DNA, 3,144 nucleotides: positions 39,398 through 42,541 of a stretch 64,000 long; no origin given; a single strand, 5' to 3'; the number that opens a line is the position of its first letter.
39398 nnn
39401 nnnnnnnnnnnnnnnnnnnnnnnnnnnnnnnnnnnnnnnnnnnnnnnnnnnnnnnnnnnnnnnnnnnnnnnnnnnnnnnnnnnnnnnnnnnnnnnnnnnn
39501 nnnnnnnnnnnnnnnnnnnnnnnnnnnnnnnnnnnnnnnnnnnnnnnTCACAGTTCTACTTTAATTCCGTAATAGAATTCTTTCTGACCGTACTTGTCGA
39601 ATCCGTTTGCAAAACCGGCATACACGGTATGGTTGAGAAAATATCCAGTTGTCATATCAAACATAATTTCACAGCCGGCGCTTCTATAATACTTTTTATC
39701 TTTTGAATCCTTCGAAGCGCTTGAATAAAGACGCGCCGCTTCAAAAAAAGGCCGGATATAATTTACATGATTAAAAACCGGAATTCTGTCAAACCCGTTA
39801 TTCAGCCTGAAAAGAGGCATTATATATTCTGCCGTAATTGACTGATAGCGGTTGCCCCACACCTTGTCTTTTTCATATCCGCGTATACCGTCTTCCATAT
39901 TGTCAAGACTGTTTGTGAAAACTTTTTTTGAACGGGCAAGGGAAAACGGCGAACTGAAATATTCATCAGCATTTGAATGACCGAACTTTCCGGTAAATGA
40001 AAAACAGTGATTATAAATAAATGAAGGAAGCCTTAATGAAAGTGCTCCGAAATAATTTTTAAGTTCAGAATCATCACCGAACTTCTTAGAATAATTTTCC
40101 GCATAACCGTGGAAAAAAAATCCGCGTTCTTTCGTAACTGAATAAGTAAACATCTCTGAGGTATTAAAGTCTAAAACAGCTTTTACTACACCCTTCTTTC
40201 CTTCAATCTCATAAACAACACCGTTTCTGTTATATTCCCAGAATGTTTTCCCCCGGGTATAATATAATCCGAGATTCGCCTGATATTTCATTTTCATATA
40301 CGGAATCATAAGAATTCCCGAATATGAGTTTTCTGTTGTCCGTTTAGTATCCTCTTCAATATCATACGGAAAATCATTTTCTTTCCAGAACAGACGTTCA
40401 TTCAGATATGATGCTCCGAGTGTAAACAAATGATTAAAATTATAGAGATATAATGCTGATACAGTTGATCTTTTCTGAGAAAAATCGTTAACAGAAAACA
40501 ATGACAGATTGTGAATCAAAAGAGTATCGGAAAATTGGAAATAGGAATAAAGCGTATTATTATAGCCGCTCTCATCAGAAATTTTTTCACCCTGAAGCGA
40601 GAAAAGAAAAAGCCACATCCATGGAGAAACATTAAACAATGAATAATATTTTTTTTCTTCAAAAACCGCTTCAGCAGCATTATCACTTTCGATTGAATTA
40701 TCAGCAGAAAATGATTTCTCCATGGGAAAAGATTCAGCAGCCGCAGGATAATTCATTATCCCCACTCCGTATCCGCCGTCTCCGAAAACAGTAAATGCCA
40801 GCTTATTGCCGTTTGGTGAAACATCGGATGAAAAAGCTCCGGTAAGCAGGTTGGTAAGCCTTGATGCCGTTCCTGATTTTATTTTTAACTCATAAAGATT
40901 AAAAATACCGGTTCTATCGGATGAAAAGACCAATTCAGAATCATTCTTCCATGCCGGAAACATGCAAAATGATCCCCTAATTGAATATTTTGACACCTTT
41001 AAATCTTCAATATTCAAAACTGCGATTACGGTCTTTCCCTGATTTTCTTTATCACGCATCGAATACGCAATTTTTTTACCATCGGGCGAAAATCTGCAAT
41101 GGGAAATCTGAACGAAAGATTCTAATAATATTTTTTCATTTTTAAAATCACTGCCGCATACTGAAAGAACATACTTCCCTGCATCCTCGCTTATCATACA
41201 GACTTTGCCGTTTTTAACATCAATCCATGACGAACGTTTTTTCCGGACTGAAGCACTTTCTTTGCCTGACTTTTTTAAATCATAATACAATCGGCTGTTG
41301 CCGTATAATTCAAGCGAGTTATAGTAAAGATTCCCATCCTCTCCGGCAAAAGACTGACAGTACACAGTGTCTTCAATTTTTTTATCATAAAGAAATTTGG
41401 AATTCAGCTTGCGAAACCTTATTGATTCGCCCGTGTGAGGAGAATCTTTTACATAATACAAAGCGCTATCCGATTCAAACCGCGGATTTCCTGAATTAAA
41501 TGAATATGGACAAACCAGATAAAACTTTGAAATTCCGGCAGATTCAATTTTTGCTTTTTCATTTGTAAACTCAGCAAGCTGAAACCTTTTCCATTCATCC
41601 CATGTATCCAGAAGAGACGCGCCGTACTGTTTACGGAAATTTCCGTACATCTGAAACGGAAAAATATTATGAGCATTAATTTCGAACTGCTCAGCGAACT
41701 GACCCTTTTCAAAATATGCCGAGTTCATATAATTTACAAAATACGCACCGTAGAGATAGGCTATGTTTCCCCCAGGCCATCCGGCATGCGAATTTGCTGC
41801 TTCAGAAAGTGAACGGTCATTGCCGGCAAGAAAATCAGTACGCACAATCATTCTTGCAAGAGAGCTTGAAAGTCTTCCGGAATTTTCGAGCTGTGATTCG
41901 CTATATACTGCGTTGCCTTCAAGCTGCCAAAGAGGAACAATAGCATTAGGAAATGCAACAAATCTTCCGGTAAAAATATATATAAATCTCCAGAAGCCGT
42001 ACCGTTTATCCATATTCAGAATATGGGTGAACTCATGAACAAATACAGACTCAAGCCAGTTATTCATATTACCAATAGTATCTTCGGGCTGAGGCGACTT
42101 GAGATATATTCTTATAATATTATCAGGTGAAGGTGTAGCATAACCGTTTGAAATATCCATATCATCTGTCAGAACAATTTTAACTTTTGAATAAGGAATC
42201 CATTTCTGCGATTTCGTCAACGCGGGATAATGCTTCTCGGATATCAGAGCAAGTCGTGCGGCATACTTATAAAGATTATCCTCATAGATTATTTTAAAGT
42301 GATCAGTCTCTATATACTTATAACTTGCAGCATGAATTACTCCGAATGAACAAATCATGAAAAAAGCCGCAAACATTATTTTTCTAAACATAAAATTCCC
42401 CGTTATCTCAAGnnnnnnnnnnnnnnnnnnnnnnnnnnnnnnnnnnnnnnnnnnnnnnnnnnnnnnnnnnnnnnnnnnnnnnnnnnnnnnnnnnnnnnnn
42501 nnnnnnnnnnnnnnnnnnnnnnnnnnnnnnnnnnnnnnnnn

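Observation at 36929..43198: Coupled operon: VanY-like peptidase - 947-aa secreted HExxH/beta-propeller protein - 709-aa radical-SAM-like (CX4CX2C, B12-like N-term) - YkgJ Cys-cluster protein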

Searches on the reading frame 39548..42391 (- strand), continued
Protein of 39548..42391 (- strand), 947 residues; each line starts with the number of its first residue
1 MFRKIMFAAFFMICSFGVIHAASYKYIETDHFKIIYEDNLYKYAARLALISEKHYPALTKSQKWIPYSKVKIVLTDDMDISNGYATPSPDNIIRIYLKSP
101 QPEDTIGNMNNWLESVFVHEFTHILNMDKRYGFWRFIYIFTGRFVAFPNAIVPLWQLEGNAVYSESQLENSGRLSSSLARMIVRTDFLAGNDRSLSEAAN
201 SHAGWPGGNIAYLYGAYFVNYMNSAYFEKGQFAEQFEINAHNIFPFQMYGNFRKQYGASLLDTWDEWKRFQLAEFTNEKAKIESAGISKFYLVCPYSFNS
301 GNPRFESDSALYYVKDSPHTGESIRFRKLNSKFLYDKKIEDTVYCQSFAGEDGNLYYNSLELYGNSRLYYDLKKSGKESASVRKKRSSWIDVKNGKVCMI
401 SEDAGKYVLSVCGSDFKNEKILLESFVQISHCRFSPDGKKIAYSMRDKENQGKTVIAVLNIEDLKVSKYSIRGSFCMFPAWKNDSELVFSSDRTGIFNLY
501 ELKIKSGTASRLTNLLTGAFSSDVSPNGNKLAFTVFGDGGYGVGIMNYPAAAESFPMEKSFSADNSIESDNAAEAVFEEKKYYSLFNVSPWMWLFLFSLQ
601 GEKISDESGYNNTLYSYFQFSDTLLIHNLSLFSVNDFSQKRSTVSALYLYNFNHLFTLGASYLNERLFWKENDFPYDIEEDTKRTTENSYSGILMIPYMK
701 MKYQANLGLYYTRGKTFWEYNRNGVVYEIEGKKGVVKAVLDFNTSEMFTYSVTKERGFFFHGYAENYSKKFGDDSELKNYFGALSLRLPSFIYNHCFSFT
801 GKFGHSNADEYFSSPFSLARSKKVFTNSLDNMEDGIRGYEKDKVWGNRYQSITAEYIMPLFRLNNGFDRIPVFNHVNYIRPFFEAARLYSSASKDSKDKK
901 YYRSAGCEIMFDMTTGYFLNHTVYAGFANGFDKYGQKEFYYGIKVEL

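Call 44: predict_structure(alignment_id=A2)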
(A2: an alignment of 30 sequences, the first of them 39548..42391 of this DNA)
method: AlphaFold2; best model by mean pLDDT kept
length: 947 residues; sequences in the alignment: 30
mean_pLDDT: 84.3   pTM: 0.86
mean pLDDT of the five models: 84.3, 82.9, 82.7, 80.7, 80.3
residues with pLDDT >= 90: 466; 70-90: 351; 50-70: 77; < 50: 53
segments of 3 or more residues with pLDDT < 50: 16-20, 380-384, 564-569, 601-604, 669-682, 822-832, 893-896
pLDDT, mean of each block of 10 residues (from residue 1): 67 55 85 93 93 95 92 90 88 88 70 91 94 87 80 92 84 84 94 89 84 94 77 88 85 88 94 95 92 91 93 87 91 82 89 88 86 71 64 93 84 87 88 95 89 91 93 92 95 93 94 93 95 94 94 85 52 74 89 81 49 87 93 86 92 89 70 41 69 94 93 83 69 91 89 86 92 87 91 85 80 67 35 70 79 92 75 87 89 55 94 86 93 90 77
secondary structure, 60 per line:
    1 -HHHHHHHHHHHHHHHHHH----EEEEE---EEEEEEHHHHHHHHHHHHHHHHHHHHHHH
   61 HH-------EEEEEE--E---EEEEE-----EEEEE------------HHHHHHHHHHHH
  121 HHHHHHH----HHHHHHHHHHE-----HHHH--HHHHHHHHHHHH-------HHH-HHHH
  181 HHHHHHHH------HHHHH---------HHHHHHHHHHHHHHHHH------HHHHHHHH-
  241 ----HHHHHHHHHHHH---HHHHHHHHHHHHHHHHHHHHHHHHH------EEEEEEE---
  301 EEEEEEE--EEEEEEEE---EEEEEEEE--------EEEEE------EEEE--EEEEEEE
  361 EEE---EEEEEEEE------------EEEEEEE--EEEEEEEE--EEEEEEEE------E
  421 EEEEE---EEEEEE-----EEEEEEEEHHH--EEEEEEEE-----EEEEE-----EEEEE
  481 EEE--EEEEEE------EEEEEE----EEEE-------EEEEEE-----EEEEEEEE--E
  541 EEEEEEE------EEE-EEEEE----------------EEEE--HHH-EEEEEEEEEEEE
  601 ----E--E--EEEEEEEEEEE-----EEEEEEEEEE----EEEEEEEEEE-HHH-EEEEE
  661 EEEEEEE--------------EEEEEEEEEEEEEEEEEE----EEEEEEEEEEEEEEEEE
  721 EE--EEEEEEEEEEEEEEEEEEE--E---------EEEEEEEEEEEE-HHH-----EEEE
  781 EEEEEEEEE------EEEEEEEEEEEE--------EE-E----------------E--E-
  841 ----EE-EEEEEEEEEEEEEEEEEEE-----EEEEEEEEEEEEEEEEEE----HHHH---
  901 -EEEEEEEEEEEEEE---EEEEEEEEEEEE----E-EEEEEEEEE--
elements in order (helices of 4 or more, strands of 3 or more residues): H2-19 E24-28 E32-37 H38-62 E70-75 E82-86 E92-96 H109-127 H132-141 H148-151 H154-165 H177-188 H195-199 H209-225 H232-239 H245-256 H260-284 E291-297 E301-307 E310-317 E321-328 E337-341 E348-351 E354-363 E367-374 E387-393 E396-403 E406-413 E420-425 E429-434 E440-447 E453-460 E466-470 E476-483 E486-491 E498-503 E508-511 E519-524 E530-537 E540-547 E554-556 E558-562 E579-582 E589-600 E611-621 E627-636 E641-650 E656-667 E682-699 E704-722 E725-743 E756-767 E777-789 E796-807 E848-866 E872-889 H894-897 E902-915 E919-930 E937-945

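Call 48: fold_search(model_id=the predicted structure, library=pdb)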
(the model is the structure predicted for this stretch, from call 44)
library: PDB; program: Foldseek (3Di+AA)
matches with E <= 10: 864; with E <= 0.001: 219
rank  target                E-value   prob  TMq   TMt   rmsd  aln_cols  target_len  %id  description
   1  1crz                  2.0e-09  1.00  0.16  0.36  24.9       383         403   12  CRYSTAL STRUCTURE OF THE E. COLI TOLB PROTEIN (released 2000-08-16)
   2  2hqs_B                3.1e-09  1.00  0.17  0.36  21.7       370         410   13  Crystal structure of TolB/Pal complex (released 2007-04-03)
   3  9a2l_MODEL_1_A        4.1e-09  1.00  0.17  0.35  22.2       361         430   14  Model of E. coli TolB by in-cell photo-crosslinking MS and deep learning (released 2023-02-24)
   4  8q0g_A                4.3e-09  1.00  0.25  0.30   6.5       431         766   11  Release Complex: BAM bound EspP and Compact SurA (released 2024-10-02)
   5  4jml_A                5.0e-09  1.00  0.17  0.37  15.2       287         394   14  Crystal structure of the TolB(P201C)-ColicinE9 TBE peptide(A33C) complex. (released 2013-07-17)
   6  1c5k                  5.0e-09  1.00  0.17  0.37  23.2       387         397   11  THE STRUCTURE OF TOLB, AN ESSENTIAL COMPONENT OF THE TOL-DEPENDENT TRANSLOCATION SYSTEM AND ITS INTERACTIONS WITH THE TR (released 2000-12-06)
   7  3iax_A                5.6e-09  1.00  0.17  0.37  24.9       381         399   12  The crystal structure of the TolB box of Colicin A in complex with TolB reveals important differences in the recruitme (released 2009-10-13)
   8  4pwz_B                5.8e-09  1.00  0.17  0.36  24.0       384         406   12  Crystal structure of TolB protein from Yersinia pestis CO92 (released 2014-04-02)
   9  4r40_C                6.1e-09  1.00  0.17  0.37  23.9       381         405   12  Crystal Structure of TolB/Pal complex from Yersinia pestis. (released 2014-09-03)
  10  4r40_A                7.5e-09  1.00  0.19  0.42  19.7       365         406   13  Crystal Structure of TolB/Pal complex from Yersinia pestis. (released 2014-09-03)
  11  9cnx_A                8.3e-09  1.00  0.26  0.31   7.2       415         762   12  CryoEM structure of BAM in complex with the PTB1 closed-state inhibitor (in DDM detergent) (released 2024-12-25)
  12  4pwz_A                8.3e-09  1.00  0.17  0.36  21.4       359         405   14  Crystal structure of TolB protein from Yersinia pestis CO92 (released 2014-04-02)
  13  8us2_A                9.1e-09  1.00  0.23  0.37   7.9       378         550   12  P22121 Crystal structure of TamA from Pseudomonas aeruginosa at 3.95 Ang (released 2024-06-26)
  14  2w8b_A                9.1e-09  1.00  0.16  0.35  24.4       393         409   12  Crystal structure of processed TolB in complex with Pal (released 2009-02-17)
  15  2w8b_B                1.1e-08  1.00  0.17  0.36  24.2       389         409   12  Crystal structure of processed TolB in complex with Pal (released 2009-02-17)
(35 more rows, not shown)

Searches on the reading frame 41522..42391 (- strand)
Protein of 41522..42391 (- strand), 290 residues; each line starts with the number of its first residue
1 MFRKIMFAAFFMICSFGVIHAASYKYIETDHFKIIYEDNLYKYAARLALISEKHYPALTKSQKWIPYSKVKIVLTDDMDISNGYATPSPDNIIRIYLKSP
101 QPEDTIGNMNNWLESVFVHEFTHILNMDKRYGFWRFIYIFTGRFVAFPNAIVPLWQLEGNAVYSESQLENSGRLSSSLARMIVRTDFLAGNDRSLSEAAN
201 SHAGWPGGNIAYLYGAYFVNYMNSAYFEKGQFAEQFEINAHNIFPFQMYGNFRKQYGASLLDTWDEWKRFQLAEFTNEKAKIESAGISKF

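Call 58: search_protein_families(library=pfam, proteins=[window:41522-42391:-], max_evalue=1)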
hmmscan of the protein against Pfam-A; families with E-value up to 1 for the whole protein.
seq(290 aa): 2 families
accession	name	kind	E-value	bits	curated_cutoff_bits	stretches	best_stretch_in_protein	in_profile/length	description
PF01863.23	YgjP-like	-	0.11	13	26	1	111-138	164-191/207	YgjP-like, metallopeptidase domain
PF21264.3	DYNC2H1_AAA_dom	-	0.15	12.8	27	1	91-128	4-40/96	Cytoplasmic dynein 2 heavy chain 1, AAA+ ATPase domain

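Call 79: search_solved_structures(query=A5, max_evalue=10, show_alignments=2)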
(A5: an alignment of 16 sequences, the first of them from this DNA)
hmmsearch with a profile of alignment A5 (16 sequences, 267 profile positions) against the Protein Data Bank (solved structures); distinct sequences matched with E-value up to 10: 6.
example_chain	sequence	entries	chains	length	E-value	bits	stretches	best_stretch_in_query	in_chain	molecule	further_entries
3cia_A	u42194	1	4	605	0.0049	19.8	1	120-219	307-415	cold-active aminopeptidase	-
1kam_A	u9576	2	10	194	0.047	16.6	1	124-225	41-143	NICOTINATE-NUCLEOTIDE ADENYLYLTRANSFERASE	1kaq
2qtr_A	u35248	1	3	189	0.25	14.2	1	170-221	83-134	Probable nicotinate-nucleotide adenylyltransferase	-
3hfj_A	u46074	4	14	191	0.26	14.1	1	170-221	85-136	Nicotinate (Nicotinamide) nucleotide adenylyltransferase | nicotinate-nucleotide adenylyltransferase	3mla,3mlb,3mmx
2qtm_A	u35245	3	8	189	0.26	14.1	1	169-221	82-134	Nicotinate (Nicotinamide) nucleotide adenylyltransferase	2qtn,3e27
3dv2_A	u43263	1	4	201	0.29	14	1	170-221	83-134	Nicotinate (Nicotinamide) nucleotide adenylyltransferase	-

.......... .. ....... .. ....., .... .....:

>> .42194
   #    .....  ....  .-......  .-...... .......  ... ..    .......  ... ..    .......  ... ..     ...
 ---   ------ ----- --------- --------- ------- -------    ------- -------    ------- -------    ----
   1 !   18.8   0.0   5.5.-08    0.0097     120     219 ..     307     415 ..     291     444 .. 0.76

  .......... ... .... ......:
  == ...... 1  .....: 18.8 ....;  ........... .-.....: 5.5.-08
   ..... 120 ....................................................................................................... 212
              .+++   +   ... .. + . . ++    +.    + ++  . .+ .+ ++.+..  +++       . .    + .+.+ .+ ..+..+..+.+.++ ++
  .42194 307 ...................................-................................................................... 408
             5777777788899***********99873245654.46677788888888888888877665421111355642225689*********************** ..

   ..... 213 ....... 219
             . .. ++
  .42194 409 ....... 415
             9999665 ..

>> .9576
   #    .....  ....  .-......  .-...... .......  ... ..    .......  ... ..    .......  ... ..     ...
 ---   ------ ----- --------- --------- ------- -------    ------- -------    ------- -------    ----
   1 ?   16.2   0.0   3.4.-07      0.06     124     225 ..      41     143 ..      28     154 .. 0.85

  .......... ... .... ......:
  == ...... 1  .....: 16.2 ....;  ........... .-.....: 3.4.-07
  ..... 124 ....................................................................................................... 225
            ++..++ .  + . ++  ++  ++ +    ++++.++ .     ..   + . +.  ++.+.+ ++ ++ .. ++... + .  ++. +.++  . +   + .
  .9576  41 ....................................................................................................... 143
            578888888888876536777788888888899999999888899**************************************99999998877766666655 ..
